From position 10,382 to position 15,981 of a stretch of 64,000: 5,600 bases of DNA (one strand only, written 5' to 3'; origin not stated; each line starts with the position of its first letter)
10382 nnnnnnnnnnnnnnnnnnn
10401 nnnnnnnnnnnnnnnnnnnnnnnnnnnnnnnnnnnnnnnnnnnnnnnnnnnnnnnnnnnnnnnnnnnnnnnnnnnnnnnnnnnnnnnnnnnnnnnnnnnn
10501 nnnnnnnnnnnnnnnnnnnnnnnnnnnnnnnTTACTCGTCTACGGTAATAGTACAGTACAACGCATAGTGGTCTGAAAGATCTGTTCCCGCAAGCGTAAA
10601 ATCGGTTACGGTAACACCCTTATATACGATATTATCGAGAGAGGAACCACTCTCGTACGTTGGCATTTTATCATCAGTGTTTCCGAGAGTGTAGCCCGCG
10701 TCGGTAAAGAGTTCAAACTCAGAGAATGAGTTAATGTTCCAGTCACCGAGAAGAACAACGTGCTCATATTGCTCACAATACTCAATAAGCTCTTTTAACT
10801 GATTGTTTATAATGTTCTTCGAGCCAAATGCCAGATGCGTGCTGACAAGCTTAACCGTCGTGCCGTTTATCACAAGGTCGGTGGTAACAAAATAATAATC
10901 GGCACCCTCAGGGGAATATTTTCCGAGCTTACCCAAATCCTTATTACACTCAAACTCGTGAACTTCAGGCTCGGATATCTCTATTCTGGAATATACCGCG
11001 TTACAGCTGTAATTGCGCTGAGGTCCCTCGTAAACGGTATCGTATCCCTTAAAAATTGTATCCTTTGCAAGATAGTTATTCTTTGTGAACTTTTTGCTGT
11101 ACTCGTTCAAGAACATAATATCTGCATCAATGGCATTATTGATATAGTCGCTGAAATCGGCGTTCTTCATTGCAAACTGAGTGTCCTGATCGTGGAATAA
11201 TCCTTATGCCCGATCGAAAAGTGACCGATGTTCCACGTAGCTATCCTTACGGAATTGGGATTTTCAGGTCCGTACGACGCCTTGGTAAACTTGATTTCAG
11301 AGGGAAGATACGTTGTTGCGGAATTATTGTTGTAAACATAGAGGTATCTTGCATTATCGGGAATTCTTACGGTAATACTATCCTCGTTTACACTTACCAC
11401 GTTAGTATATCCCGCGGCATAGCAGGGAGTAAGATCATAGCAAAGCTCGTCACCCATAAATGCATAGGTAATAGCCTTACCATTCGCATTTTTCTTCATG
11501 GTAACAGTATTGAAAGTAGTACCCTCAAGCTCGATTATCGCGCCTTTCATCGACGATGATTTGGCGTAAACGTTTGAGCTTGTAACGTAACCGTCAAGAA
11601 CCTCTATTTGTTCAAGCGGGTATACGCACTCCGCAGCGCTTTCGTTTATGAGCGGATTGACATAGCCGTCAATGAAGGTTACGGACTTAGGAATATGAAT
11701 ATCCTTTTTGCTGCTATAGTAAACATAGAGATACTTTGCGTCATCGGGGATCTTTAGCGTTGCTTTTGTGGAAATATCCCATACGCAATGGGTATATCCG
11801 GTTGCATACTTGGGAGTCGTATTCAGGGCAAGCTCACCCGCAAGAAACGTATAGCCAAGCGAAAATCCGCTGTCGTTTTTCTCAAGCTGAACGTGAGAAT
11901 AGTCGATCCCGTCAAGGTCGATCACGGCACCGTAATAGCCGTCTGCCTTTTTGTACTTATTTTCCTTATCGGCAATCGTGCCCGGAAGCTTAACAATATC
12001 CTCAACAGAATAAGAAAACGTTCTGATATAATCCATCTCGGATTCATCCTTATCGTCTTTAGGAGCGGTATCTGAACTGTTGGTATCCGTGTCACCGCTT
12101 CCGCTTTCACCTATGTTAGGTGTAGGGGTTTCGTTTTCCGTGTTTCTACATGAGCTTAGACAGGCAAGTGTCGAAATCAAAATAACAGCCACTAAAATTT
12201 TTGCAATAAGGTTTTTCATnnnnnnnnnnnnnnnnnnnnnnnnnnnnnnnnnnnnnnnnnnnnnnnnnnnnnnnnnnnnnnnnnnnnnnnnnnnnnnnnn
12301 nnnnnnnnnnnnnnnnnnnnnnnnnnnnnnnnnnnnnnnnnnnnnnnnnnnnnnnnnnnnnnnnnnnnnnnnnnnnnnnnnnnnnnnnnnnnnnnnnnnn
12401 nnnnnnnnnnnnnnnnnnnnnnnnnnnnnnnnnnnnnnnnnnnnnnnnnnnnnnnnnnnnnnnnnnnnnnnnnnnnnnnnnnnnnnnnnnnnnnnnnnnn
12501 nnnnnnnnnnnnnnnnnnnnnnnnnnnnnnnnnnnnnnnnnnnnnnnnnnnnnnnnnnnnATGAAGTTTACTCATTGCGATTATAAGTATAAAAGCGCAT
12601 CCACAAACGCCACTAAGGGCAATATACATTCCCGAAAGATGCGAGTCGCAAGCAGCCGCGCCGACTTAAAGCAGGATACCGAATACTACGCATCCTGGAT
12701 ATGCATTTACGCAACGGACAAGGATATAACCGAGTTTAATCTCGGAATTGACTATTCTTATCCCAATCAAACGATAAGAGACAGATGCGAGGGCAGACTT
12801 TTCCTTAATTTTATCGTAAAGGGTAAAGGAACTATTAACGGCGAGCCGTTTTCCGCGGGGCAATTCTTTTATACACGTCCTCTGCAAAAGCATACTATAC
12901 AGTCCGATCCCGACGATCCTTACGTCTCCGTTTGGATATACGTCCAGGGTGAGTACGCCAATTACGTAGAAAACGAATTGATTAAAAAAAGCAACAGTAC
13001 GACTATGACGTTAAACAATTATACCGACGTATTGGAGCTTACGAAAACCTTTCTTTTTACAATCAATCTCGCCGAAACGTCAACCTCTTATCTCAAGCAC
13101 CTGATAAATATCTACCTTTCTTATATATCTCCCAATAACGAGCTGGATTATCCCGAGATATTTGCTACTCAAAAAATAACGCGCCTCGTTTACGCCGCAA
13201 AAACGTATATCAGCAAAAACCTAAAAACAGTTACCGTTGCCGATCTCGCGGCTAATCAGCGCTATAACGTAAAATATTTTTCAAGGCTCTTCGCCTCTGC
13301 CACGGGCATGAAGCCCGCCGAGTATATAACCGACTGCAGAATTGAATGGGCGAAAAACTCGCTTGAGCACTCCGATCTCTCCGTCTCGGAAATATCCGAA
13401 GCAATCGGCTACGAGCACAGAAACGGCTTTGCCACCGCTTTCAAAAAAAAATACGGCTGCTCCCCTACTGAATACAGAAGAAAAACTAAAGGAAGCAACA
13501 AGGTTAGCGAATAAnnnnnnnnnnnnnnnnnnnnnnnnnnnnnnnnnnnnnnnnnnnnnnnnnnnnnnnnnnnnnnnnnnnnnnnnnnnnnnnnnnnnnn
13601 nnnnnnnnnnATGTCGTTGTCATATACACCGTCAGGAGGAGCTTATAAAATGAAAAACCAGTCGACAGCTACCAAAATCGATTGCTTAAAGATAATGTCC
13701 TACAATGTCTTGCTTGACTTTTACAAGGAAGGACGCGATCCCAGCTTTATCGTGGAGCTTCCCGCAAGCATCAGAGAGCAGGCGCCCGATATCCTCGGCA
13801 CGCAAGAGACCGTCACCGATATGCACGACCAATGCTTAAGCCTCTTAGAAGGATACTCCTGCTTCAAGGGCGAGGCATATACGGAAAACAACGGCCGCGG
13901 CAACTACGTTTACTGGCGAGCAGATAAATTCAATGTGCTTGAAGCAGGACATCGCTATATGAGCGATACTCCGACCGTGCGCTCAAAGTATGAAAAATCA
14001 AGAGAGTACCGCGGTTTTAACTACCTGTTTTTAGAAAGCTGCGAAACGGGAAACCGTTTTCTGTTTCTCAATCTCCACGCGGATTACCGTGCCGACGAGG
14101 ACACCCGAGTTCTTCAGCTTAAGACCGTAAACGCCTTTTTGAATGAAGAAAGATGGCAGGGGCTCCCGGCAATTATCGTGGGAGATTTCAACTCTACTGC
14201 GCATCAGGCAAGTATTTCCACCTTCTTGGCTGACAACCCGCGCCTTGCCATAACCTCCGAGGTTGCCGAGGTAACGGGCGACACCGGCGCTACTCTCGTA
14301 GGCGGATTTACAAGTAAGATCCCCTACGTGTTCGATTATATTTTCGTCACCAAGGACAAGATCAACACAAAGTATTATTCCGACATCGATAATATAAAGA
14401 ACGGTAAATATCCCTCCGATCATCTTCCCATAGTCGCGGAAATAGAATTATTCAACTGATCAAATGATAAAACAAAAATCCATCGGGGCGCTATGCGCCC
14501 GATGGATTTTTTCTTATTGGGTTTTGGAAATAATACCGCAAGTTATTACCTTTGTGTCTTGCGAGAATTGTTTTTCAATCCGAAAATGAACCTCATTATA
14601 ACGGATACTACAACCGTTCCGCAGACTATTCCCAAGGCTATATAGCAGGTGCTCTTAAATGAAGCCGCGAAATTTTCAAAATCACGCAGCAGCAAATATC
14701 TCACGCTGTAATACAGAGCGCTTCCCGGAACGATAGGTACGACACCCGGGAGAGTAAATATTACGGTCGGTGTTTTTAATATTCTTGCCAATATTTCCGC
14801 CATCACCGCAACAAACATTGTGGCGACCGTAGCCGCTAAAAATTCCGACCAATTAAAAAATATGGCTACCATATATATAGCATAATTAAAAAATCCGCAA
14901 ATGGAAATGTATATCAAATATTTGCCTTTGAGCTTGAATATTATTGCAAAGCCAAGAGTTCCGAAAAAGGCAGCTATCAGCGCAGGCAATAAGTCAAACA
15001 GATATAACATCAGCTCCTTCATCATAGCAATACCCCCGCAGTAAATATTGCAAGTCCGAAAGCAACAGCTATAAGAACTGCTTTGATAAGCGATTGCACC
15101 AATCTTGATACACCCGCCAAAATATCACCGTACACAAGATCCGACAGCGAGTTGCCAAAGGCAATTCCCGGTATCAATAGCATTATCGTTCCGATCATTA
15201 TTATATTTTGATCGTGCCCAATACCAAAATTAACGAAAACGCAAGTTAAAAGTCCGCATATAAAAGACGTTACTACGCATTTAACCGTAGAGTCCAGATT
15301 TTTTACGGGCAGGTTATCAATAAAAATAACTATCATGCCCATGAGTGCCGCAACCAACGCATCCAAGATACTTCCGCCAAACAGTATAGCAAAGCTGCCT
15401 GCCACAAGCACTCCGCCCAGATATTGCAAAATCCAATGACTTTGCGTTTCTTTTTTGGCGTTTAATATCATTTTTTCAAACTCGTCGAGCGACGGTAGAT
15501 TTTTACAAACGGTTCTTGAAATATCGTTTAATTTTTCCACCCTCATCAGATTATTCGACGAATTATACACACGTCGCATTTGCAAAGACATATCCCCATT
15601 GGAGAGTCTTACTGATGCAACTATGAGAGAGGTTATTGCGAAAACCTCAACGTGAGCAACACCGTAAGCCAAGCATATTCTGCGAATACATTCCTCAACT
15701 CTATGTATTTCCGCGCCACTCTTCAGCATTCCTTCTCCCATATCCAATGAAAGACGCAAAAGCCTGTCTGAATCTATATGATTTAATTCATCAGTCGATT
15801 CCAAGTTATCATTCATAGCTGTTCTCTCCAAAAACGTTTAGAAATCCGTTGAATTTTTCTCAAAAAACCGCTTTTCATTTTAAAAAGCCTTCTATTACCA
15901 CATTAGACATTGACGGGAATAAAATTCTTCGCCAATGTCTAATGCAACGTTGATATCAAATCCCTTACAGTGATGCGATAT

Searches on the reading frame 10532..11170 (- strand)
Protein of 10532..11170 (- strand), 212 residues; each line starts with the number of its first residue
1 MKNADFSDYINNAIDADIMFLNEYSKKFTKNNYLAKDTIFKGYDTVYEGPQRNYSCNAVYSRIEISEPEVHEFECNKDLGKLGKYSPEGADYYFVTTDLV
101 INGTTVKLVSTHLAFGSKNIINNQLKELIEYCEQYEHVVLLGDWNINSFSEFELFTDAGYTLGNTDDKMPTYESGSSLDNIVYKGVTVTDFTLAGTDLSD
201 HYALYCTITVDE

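Call 7: search_protein_families(library=ncbifam, proteins=[window:10532-11170:-], max_evalue=1)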
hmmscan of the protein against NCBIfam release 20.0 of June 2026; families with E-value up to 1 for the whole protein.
window:10532-11170:- (212 aa): 3 families
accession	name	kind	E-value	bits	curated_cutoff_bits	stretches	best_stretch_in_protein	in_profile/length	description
TIGR00633.1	xth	equivalog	3e-05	23.7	99.05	1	13-148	25-154/255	exodeoxyribonuclease III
NF003840.0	PRK05421.1-2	equivalog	5.1e-05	22.5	163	1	121-211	185-281/282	endonuclease/exonuclease/phosphatase family protein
NF003841.0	PRK05421.1-3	equivalog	0.05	13.1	223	1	119-208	164-258/261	endonuclease/exonuclease/phosphatase family protein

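Call 8: search_protein_families(library=pfam, proteins=[window:10532-11170:-], max_evalue=1)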
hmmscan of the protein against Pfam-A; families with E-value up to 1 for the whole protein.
window:10532-11170:- (212 aa): 5 families
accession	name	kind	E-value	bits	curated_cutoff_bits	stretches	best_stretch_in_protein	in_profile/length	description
PF03372.29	Exo_endo_phos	-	2.2e-09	37.8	24.5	1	7-201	23-225/225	Endonuclease/Exonuclease/phosphatase family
PF14529.12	Exo_endo_phos_2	-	0.026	14.8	27.4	1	121-148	14-43/117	Endonuclease-reverse transcriptase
PF22669.2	Exo_endo_phos2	-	0.031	14.3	27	1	69-146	95-179/288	Endonuclease/Exonuclease/phosphatase family 2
PF12850.12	Metallophos_2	-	0.25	11.8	27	1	124-166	15-59/154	Calcineurin-like phosphoesterase superfamily domain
PF07319.16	DnaI_N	-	0.26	12.4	24.1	0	11-45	47-81/94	Primosomal protein DnaI N-terminus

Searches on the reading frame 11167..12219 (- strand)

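Call 7: search_protein_families(library=ncbifam, proteins=[window:11167-12219:-], max_evalue=1)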
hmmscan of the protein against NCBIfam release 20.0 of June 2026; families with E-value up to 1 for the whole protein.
window:11167-12219:- (350 aa): 4 families
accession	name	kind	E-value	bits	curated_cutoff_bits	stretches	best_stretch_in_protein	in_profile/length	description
NF047619.1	NADase_discoid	domain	0.037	14.1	38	1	201-250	49-98/130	NADase-type glycan-binding domain-containing protein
NF008725.1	PRK11727.1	equivalog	0.059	13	302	1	193-267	106-180/293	23S rRNA (adenine(1618)-N(6))-methyltransferase RlmF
TIGR03149.1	cyt_nit_nrfC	equivalog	0.12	11.7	377.6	1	224-277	10-64/225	cytochrome c nitrite reductase Fe-S protein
NF041742.1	WGxxGxxG_fam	subfamily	0.22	12.1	35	1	1-63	1-51/69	WGxxGxxG family protein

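Call 8: search_protein_families(library=pfam, proteins=[window:11167-12219:-], max_evalue=1)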
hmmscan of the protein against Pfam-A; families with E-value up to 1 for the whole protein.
window:11167-12219:- (350 aa): 2 families
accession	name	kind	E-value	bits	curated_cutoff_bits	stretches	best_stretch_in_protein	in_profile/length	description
PF25302.1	NADase_transloc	-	0.0023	18.6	27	1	202-251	61-110/146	NAD glycohydrolase translocation F5/8 type C domain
PF05971.18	Methyltransf_10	-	0.016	15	23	1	142-275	63-192/299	RNA methyltransferase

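Call 89: search_protein_families(library=pfam, proteins=[window:11167-12219:-], max_evalue=1)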
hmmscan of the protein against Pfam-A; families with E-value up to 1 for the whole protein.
window:11167-12219:- (350 aa): 2 families
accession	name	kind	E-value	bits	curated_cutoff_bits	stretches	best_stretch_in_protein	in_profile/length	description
PF25302.1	NADase_transloc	-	0.0023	18.6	27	1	202-251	61-110/146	NAD glycohydrolase translocation F5/8 type C domain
PF05971.18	Methyltransf_10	-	0.016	15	23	1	142-275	63-192/299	RNA methyltransferase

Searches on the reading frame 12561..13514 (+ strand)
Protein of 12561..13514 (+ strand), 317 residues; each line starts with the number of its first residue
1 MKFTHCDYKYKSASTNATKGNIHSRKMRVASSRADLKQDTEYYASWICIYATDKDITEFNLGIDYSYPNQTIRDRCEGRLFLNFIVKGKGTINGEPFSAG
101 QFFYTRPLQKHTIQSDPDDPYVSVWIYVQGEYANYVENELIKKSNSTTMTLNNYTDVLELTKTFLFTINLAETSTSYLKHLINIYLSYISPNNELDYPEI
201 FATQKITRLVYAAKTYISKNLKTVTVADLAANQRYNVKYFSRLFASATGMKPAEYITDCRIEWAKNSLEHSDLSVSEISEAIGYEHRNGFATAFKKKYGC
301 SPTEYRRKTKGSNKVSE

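Call 7: search_protein_families(library=ncbifam, proteins=[window:12561-13514:+], max_evalue=1)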
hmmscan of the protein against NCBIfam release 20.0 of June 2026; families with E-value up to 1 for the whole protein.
window:12561-13514:+ (317 aa): 32 families (the best 25 are shown)
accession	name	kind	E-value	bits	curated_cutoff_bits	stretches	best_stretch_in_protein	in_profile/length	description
NF007860.0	PRK10572.1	equivalog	1.3e-15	57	208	1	81-312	51-288/292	arabinose operon transcriptional regulator AraC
NF006902.0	PRK09393.1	equivalog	1.5e-15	57.3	425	1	219-311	232-324/327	transcriptional regulator FtrA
NF049932.1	TranspRegBtr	equivalog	9.5e-14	50.8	900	1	197-310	153-267/531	bacillibactin transport transcriptional regulator Btr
NF047455.1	TF_Staph_AryK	equivalog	1.8e-13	49.6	850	1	180-313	133-263/759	transcriptional regulator AryK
NF047788.1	TransRegPocR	equivalog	4.2e-13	49.2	500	1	210-311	191-293/296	transcriptional regulator PocR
NF040475.1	chlor_reg_RclR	equivalog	4.8e-13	49.1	400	1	214-310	184-280/284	reactive chlorine-specific transcriptional regulator RclR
NF010028.0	PRK13503.1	equivalog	2.7e-12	46.7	288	1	222-311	186-275/278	HTH-type transcriptional activator RhaS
TIGR04094.1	adjacent_YSIRK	equivalog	6e-11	41.9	200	1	203-306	280-383/383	YSIRK-targeted surface antigen transcriptional regulator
NF007693.0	PRK10371.1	equivalog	2.8e-10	39.9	253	1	210-312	200-303/309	transcriptional regulator MelR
NF012144.2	ramA_TF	equivalog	3.8e-10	40.2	180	1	214-309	11-107/108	RamA family antibiotic efflux transcriptional regulator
NF007243.0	PRK09685.1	equivalog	8.6e-10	38.5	199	1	209-309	199-302/303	transcriptional regulator FeaR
NF010025.2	PRK13500.1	equivalog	9e-10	38.6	525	1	228-310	197-279/282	HTH-type transcriptional activator RhaR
NF010026.0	PRK13501.1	equivalog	9.5e-10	38.1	363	1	224-310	193-279/290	HTH-type transcriptional activator RhaR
NF010027.0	PRK13502.1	equivalog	2.3e-09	37.1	384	1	235-309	204-278/282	HTH-type transcriptional activator RhaR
NF007584.0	PRK10219.1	equivalog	4.8e-09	36.5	174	1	215-308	12-106/107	superoxide response transcriptional regulator SoxS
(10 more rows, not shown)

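Call 8: search_protein_families(library=pfam, proteins=[window:12561-13514:+], max_evalue=1)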
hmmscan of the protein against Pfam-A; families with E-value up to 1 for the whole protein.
window:12561-13514:+ (317 aa): 3 families
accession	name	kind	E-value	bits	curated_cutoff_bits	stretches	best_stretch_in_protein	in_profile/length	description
PF12833.13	HTH_18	-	8e-22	77.8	33.6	1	230-308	2-80/80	Helix-turn-helix domain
PF00165.29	HTH_AraC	-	1.1e-17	64.2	26.6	2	268-307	1-42/42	Bacterial regulatory helix-turn-helix proteins, AraC family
PF02311.25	AraC_binding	-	4.3e-05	23.7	21.1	1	62-146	6-95/135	AraC-like ligand binding domain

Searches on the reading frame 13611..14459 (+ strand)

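Call 7: search_protein_families(library=ncbifam, proteins=[window:13611-14459:+], max_evalue=1)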
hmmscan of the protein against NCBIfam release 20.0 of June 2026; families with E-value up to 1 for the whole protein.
window:13611-14459:+ (282 aa): 5 families
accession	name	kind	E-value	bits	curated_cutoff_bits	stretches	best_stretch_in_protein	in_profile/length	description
TIGR00195.1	exoDNase_III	equivalog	2.7e-05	23.9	182.55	0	234-278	209-254/254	exodeoxyribonuclease III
TIGR00633.1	xth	equivalog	0.00052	19.6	99.05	0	241-278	220-254/255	exodeoxyribonuclease III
NF003842.0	PRK05421.1-4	equivalog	0.0016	17.9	144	1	15-279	21-256/259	endonuclease/exonuclease/phosphatase family protein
NF033681.1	ExeM_NucH_DNase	subfamily_domain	0.027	13.3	300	1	163-208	413-459/546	ExeM/NucH family extracellular endonuclease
NF008733.0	PRK11756.1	equivalog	0.051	12.8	280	0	232-279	220-268/269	exodeoxyribonuclease III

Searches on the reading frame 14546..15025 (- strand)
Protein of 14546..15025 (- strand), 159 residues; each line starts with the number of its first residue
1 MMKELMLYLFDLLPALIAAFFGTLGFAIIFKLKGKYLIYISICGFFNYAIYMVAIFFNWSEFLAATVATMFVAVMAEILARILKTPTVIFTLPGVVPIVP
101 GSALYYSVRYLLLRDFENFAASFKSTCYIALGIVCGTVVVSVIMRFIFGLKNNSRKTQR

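Call 73: search_protein_families(library=pfam, proteins=[window:14546-15025:-], max_evalue=0.001)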
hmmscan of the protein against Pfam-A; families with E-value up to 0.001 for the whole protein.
window:14546-15025:- (159 aa): 2 families
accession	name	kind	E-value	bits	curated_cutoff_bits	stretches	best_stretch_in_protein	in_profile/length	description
PF12821.13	ThrE_2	-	1.8e-28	99.8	27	1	16-143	2-129/129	Threonine/Serine exporter, ThrE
PF06738.18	ThrE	-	4.8e-05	23.4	26.3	1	14-143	110-240/241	Putative threonine/serine exporter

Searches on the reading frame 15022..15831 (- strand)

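Call 73: search_protein_families(library=pfam, proteins=[window:15022-15831:-], max_evalue=0.001)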
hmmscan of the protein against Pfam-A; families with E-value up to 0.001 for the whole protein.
window:15022-15831:- (269 aa): 1 family
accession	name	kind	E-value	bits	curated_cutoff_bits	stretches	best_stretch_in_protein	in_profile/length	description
PF06738.18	ThrE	-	2.2e-53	181.6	26.3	1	27-262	2-238/241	Putative threonine/serine exporter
